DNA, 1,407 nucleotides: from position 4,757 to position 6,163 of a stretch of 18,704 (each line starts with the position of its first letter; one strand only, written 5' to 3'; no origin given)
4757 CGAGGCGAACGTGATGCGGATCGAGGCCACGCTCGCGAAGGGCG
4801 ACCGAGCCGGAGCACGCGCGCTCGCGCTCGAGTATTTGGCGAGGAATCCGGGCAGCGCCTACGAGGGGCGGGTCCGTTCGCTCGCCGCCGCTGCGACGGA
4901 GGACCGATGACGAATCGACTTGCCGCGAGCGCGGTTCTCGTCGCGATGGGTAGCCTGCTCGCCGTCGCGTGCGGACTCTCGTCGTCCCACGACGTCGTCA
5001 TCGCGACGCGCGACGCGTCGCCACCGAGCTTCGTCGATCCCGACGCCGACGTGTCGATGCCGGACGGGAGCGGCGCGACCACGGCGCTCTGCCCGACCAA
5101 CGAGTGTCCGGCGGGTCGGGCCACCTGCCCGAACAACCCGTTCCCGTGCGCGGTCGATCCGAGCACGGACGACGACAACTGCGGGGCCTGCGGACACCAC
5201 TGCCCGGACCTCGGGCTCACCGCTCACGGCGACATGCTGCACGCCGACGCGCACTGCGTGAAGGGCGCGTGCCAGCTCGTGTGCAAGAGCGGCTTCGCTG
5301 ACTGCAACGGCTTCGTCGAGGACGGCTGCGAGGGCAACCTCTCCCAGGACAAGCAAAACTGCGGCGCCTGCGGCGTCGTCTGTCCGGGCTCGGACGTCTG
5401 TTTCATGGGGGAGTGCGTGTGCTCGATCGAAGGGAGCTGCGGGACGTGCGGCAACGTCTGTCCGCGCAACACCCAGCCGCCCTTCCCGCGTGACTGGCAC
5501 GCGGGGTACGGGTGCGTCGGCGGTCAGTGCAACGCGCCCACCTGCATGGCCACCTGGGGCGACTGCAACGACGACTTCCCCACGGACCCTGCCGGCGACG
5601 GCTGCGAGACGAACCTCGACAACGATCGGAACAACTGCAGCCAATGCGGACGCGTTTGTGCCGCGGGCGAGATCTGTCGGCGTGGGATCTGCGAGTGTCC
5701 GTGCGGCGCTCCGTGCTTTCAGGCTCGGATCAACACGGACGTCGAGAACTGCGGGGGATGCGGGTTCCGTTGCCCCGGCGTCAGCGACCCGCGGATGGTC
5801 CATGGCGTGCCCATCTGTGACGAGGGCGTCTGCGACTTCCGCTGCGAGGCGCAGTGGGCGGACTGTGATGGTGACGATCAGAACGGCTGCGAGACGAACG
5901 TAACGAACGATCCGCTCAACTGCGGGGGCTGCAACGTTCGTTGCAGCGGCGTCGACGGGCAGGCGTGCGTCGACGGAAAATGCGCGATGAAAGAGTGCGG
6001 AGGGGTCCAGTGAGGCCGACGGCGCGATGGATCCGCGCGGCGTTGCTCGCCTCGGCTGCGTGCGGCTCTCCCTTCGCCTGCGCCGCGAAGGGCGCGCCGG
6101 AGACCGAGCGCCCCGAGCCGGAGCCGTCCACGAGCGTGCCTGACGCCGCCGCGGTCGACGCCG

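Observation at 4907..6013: Lipoprotein with more than 40 cysteines in three roughly 60-aa repeats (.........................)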

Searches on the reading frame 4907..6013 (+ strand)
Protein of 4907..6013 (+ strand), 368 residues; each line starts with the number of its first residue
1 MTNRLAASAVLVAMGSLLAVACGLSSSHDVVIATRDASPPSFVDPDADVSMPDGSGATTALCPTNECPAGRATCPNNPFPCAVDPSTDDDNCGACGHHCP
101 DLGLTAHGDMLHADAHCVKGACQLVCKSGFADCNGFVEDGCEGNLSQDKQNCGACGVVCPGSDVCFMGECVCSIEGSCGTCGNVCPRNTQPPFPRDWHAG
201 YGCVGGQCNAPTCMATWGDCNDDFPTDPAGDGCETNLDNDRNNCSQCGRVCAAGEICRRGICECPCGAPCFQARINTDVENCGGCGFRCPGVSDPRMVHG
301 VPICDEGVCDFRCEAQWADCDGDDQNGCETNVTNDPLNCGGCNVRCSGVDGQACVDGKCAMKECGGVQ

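Call 6: search_protein_families(library=pfam, proteins=[window:4907-6013:+], max_evalue=10)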
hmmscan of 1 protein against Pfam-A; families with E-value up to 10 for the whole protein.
window:4907-6013:+ (368 aa): 1 family
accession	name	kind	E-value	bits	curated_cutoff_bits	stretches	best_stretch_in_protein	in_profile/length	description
PF04885.19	Stig1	-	7.4e-05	23.6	24.1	3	117-188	4-74/85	Stigma-specific STIG1-like protein family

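Call 7: search_protein_families(library=ncbifam, proteins=[window:4907-6013:+], max_evalue=10)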
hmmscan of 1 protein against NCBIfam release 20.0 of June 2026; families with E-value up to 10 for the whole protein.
window:4907-6013:+ (368 aa): 1 family
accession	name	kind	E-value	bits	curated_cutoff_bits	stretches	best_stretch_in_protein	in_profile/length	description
NF041328.1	C_rich_MXAN6577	subfamily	2.9e-13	49.9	100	3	231-360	30-145/145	MXAN_6577-like cysteine-rich protein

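Call 12: find_homologous_proteins(query=window:4907-6013:+)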
Query window:4907-6013:+ (368 aa): 3487 proteins with E <= 0.001 among 8000 candidates; the best 120 are listed.
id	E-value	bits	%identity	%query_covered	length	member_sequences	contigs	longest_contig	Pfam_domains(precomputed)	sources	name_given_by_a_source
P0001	3.7e-253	858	100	100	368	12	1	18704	-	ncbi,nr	ncbi:MAG: hypothetical protein KF795_31865 [Labilithrix sp.]|nr:hypothetical protein [Labilithrix sp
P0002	2.2e-163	562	68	100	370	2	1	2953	PF04885.20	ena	-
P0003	9.3e-105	369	51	99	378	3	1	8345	-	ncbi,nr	ncbi:MAG: Tryptophan synthase alpha chain [Labilithrix sp.]|nr:Tryptophan synthase alpha chain [Labi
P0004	2.0e-103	365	51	97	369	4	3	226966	PF04885.20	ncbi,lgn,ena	-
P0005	1.8e-101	358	51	98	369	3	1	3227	PF04885.20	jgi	-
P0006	3.4e-101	357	53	94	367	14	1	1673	-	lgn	-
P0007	1.1e-98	349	52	97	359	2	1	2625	-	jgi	jgi:hypothetical protein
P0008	5.6e-97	343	54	89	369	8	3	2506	-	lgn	-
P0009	1.8e-95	339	53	89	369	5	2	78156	PF04885.20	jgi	-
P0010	1.2e-94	336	50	98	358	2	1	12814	PF04885.20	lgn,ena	-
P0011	2.4e-94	335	48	100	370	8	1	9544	PF04885.20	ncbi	-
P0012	8.1e-94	333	49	92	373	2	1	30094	PF04885.20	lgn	-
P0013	9.8e-93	329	48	97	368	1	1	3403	PF04885.20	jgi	jgi:hypothetical protein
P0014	1.7e-92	329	50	98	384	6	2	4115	-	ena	-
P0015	2.6e-92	328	50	91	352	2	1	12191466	PF04885.20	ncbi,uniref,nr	ncbi:Tryptophan synthase alpha chain [Labilithrix luteola]|uniref:Tryptophan synthase alpha chain n=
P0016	2.8e-92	328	47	99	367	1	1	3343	PF04885.20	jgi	jgi:hypothetical protein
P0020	1.0e-89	320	49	99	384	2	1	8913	PF04885.20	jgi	-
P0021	1.2e-89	319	47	98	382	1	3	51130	PF04885.20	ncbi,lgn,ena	-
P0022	1.2e-89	319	48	98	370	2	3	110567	PF04885.20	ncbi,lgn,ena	-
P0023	2.6e-89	318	50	93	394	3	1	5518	PF04885.20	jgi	jgi:hypothetical protein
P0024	4.8e-89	317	49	98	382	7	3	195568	PF04885.20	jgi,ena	-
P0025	1.2e-87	313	47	99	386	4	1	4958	PF04885.20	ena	-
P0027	5.2e-87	311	47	97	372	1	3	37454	PF04885.20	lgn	-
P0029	5.3e-86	307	46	99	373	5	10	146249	PF04885.20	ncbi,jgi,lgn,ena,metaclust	metaclust:\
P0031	2.6e-85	305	47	99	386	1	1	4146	PF04885.20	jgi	jgi:hypothetical protein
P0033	8.2e-84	300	48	97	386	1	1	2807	PF04885.20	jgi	jgi:hypothetical protein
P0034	8.8e-84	300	46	98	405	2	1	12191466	PF04885.20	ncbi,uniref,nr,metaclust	ncbi:Tryptophan synthase alpha chain [Labilithrix luteola]|uniref:Tryptophan synthase alpha chain n=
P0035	2.1e-83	299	47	94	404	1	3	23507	PF04885.20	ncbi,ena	-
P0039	2.9e-82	295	46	98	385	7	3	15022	PF04885.20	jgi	-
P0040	6.9e-82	294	46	96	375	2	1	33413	PF04885.20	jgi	-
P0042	2.5e-81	292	46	100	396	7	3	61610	PF04885.20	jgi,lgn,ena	-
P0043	3.6e-80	288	45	99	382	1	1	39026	PF04885.20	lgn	-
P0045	7.5e-80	287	45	98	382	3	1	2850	PF04885.20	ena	-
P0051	4.6e-78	281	44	98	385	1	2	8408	PF04885.20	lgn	-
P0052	6.4e-76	274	44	98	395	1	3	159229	PF04885.20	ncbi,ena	-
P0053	4.5e-75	271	47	99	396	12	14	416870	PF04885.20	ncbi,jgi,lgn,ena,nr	ncbi:MAG: hypothetical protein BGO98_30620 [Myxococcales bacterium 68-20]|nr:MAG: hypothetical prote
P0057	1.4e-73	266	43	98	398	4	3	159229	PF04885.20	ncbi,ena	-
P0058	2.2e-72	262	42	100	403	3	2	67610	PF04885.20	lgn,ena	-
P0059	2.3e-72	262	44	99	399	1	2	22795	PF04885.20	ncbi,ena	-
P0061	8.2e-68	247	42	100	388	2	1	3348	PF04885.20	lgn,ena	-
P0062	2.9e-65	239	52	65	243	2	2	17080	PF04885.20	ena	-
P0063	3.9e-65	239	45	92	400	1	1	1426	PF04885.20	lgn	-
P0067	2.3e-61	226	35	82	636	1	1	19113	PF04885.20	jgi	jgi:hypothetical protein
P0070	1.8e-56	210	43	93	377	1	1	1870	PF04885.20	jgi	jgi:hypothetical protein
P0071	2.5e-56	210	35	66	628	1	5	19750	PF04885.20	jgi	jgi:hypothetical protein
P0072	1.0e-54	204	51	55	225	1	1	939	PF04885.20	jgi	jgi:hypothetical protein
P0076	4.3e-53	199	40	98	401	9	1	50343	PF04885.20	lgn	-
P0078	2.6e-52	196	32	81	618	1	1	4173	PF04885.20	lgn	-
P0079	3.2e-52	196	32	84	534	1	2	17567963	-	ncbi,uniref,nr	ncbi:hypothetical protein M758_8G066500 [Ceratodon purpureus]|uniref:TNFR-Cys domain-containing prot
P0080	3.4e-52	196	41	96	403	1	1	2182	PF04885.20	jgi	jgi:hypothetical protein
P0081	6.5e-52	195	39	99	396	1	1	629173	PF04885.20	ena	-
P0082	9.8e-52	194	43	85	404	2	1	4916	PF04885.20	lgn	-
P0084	2.0e-51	193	35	100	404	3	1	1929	PF04885.20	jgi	-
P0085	6.0e-51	192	38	99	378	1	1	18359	PF04885.20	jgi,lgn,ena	-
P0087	1.5e-50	190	43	91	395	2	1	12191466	PF04885.20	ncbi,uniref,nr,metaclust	ncbi:Tryptophan synthase alpha chain [Labilithrix luteola]|uniref:Tryptophan synthase alpha chain n=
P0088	3.4e-50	189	37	99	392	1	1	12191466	PF04885.20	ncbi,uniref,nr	ncbi:Tryptophan synthase alpha chain [Labilithrix luteola]|uniref:Tryptophan synthase alpha chain n=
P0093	2.8e-49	186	40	99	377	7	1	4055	PF04885.20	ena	-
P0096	8.3e-49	185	37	93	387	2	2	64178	PF04885.20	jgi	jgi:hypothetical protein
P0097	1.2e-48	184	37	98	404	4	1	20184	PF04885.20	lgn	-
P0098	1.3e-48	184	37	98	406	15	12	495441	PF04885.20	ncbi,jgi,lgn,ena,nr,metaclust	ncbi:MAG: hypothetical protein J0I07_07445 [Myxococcales bacterium]|nr:hypothetical protein [Myxococ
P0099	1.5e-48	184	39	90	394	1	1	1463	PF04885.20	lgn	-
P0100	2.0e-48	183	40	92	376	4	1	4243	PF04885.20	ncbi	-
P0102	2.1e-48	183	40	96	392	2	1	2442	PF04885.20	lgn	-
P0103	6.7e-48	182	39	94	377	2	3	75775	PF04885.20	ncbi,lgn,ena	-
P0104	8.1e-48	181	38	98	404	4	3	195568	PF04885.20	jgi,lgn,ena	-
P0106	1.1e-47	181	39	100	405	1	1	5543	PF04885.20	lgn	-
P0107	1.2e-47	181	36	90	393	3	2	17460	PF04885.20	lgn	-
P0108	2.6e-47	180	39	88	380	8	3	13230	PF04885.20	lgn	-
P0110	5.3e-47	179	36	96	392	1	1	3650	PF04885.20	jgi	jgi:hypothetical protein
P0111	5.6e-47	179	37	99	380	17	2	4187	PF04885.20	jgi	jgi:hypothetical protein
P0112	8.8e-47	178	40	99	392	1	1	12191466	PF04885.20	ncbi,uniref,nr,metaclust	ncbi:Tryptophan synthase alpha chain [Labilithrix luteola]|uniref:Tryptophan synthase alpha chain n=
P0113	9.9e-47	178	38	96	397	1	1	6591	PF04885.20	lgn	-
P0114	1.0e-46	178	38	99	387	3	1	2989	PF04885.20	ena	-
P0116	1.5e-46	177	37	99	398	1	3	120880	PF04885.20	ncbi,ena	-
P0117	2.8e-46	176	36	98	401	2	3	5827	PF04885.20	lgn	-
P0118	3.4e-46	176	38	83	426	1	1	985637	PF04885.20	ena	-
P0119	3.7e-46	176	40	89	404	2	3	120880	PF04885.20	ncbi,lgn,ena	-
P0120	3.7e-46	176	37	98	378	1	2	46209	PF04885.20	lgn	-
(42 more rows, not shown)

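Call 13: search_solved_structures(query=window:4907-6013:+, max_evalue=10, show_alignments=2)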
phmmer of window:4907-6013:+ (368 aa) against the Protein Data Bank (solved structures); distinct sequences matched with E-value up to 10: 4.
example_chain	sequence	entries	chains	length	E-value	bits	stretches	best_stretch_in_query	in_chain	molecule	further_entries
2f2i_A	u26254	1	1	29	0.43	12.6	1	200-222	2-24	Kalata-B1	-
1pt4_A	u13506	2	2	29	0.48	12.5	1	200-223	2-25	kalata B2 | Kalata-B2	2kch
1nb1_A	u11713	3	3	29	1.1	11.3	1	200-221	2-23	kalata B1 | Kalata-B1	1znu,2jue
2lur_A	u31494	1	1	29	1.9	10.5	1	200-221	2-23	Kalata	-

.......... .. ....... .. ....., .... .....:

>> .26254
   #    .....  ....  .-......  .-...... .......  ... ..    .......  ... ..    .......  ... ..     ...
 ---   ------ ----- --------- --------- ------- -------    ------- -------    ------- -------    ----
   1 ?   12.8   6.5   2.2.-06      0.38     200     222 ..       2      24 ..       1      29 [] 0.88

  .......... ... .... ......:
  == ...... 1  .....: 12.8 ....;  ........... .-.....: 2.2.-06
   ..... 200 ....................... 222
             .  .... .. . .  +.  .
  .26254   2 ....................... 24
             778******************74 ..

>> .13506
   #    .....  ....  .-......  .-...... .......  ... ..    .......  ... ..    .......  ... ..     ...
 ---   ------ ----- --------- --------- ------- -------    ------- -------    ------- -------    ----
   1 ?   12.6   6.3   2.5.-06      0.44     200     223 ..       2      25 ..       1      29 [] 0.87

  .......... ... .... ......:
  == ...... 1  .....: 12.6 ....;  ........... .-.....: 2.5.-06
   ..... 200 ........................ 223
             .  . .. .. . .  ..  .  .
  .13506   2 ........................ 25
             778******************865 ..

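Call 18: find_encoding_contigs(protein=P0004, flank=6000, max_places=2)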
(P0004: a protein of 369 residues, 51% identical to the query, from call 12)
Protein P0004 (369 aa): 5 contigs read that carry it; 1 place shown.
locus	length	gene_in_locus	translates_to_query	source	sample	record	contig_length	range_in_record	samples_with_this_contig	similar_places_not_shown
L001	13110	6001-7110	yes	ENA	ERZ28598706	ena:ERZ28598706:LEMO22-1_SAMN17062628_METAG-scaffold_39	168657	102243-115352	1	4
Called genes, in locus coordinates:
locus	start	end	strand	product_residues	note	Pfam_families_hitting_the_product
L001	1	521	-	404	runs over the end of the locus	-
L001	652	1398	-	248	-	-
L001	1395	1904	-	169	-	PF04542:Sigma70_r2, PF08281:Sigma70_r4_2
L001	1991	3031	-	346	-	-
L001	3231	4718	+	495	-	PF04055:Radical_SAM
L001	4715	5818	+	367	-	PF00135:COesterase, PF20434:BD-FAE, PF07859:Abhydrolase_3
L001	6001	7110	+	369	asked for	PF04885:Stig1 (faint)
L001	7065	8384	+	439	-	-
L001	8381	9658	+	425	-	-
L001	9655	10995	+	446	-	PF25390:WD40_RLD, PF13540:RCC1_2 (weak), PF00415:RCC1, PF25390:WD40_RLD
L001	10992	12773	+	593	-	PF17517:IgGFc_binding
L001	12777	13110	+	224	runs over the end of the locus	PF07638:Sigma70_ECF (weak), PF04542:Sigma70_r2, PF08281:Sigma70_r4_2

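Call 19: find_encoding_contigs(protein=P0015, flank=6000, max_places=2)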
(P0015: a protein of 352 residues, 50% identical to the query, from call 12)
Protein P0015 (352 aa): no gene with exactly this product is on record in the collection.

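Call 20: find_related_loci(query=A1, collection=genome_contigs, flank=9000)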
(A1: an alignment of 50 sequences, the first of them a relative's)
Query A1 (368 aa) in genome_contigs; peptide patterns used: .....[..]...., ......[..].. (x = any residue, [..] = any of these).
599 stretches matched a pattern (row limit reached: there are more); 440 encode a relative of the query (tblastn E <= 1e-3); the best 80 are kept; 80 distinct loci.
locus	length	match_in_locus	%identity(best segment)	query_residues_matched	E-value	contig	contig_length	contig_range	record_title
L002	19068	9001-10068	51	8-364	1e-98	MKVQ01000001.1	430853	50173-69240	MAG: Myxococcales bacterium 68-20 scnpilot_expt_750_bf_scaffold_111, whole genome shotgun sequence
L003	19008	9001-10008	50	31-364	3e-92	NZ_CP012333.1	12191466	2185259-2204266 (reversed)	Labilithrix luteola strain DSM 27648 chromosome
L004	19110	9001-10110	46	1-364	5e-89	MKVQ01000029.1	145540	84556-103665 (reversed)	MAG: Myxococcales bacterium 68-20 scnpilot_expt_750_bf_scaffold_237, whole genome shotgun sequence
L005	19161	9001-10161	44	4-364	4e-85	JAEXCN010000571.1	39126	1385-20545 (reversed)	MAG: Proteobacteria bacterium isolate OH_HBB_116 k127_642080, whole genome shotgun sequence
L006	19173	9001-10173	37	4-364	7e-60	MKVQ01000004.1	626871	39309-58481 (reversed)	MAG: Myxococcales bacterium 68-20 scnpilot_expt_750_bf_scaffold_117, whole genome shotgun sequence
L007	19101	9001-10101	39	1-364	3e-57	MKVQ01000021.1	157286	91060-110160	MAG: Myxococcales bacterium 68-20 scnpilot_expt_750_bf_scaffold_204, whole genome shotgun sequence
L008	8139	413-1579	37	5-364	5e-55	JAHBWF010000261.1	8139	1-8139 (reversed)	MAG: Labilithrix sp. isolate ACE_MYX10 MYX10_261, whole genome shotgun sequence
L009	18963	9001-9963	38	43-364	1e-53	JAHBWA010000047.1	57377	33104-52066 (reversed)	MAG: Labilithrix sp. isolate ACE_MYX5 MYX5_47, whole genome shotgun sequence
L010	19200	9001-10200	36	1-364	5e-53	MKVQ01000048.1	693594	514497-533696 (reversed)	MAG: Myxococcales bacterium 68-20 scnpilot_expt_750_bf_scaffold_7, whole genome shotgun sequence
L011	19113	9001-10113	35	1-364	8e-53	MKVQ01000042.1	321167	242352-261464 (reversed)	MAG: Myxococcales bacterium 68-20 scnpilot_expt_750_bf_scaffold_44, whole genome shotgun sequence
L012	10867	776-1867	48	6-365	7e-96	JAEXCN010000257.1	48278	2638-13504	MAG: Proteobacteria bacterium isolate OH_HBB_116 k127_277988, whole genome shotgun sequence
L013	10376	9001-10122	37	15-364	3e-51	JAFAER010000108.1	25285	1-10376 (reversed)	MAG: Proteobacteria bacterium isolate OH_SBlB_141 k127_187330, whole genome shotgun sequence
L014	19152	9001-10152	36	11-364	3e-51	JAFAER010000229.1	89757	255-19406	MAG: Proteobacteria bacterium isolate OH_SBlB_141 k127_1539091, whole genome shotgun sequence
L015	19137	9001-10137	36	8-364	2e-50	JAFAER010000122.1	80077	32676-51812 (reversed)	MAG: Proteobacteria bacterium isolate OH_SBlB_141 k127_436932, whole genome shotgun sequence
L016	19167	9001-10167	35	4-364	3e-50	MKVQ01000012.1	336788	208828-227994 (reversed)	MAG: Myxococcales bacterium 68-20 scnpilot_expt_750_bf_scaffold_148, whole genome shotgun sequence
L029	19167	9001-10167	35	11-366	2e-44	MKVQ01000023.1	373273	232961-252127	MAG: Myxococcales bacterium 68-20 scnpilot_expt_750_bf_scaffold_207, whole genome shotgun sequence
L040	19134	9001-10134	34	11-364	2e-37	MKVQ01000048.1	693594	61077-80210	MAG: Myxococcales bacterium 68-20 scnpilot_expt_750_bf_scaffold_7, whole genome shotgun sequence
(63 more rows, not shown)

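Call 22: predict_structure(alignment_id=A1)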
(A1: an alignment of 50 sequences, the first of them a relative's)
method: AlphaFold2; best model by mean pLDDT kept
length: 368 residues; sequences in the alignment: 50
mean_pLDDT: 86.2   pTM: 0.63
mean pLDDT of the five models: 86.2, 86.1, 85.9, 85.6, 85.0
residues with pLDDT >= 90: 261; 70-90: 47; 50-70: 29; < 50: 31
segments of 3 or more residues with pLDDT < 50: 1-3, 23-38, 42-51
pLDDT, mean of each block of 10 residues (from residue 1): 55 63 45 46 47 58 95 95 96 96 77 94 95 91 96 97 95 92 94 97 96 97 94 97 97 95 89 90 90 79 94 94 89 95 95 96 78
secondary structure, 60 per line:
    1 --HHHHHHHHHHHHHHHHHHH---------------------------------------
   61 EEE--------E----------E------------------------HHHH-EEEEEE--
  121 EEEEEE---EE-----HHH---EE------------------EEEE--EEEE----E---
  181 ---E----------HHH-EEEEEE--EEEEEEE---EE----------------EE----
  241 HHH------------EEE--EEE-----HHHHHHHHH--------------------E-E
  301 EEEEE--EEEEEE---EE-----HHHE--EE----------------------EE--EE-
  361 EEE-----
elements in order: H3-21 E61-63 H108-111 E113-118 E121-126 E163-166 E169-172 E199-204 E207-213 E256-258 E261-263 H269-277 E300-305 E308-313 E361-363

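Call 35: search_protein_families(library=pfam, alignment_id=A1, max_evalue=0.01)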
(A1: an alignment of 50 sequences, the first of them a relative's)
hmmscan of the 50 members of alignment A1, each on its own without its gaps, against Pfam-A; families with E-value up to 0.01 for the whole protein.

A. member 1, P0001 (368 aa): 1 family
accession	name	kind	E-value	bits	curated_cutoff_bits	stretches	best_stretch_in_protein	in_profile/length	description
PF04885.19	Stig1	-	7.4e-05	23.6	24.1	0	117-188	4-74/85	Stigma-specific STIG1-like protein family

B. families by the number of members that match (of 50 scanned): 1 family
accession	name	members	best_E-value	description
PF04885.19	Stig1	50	9.2e-13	Stigma-specific STIG1-like protein family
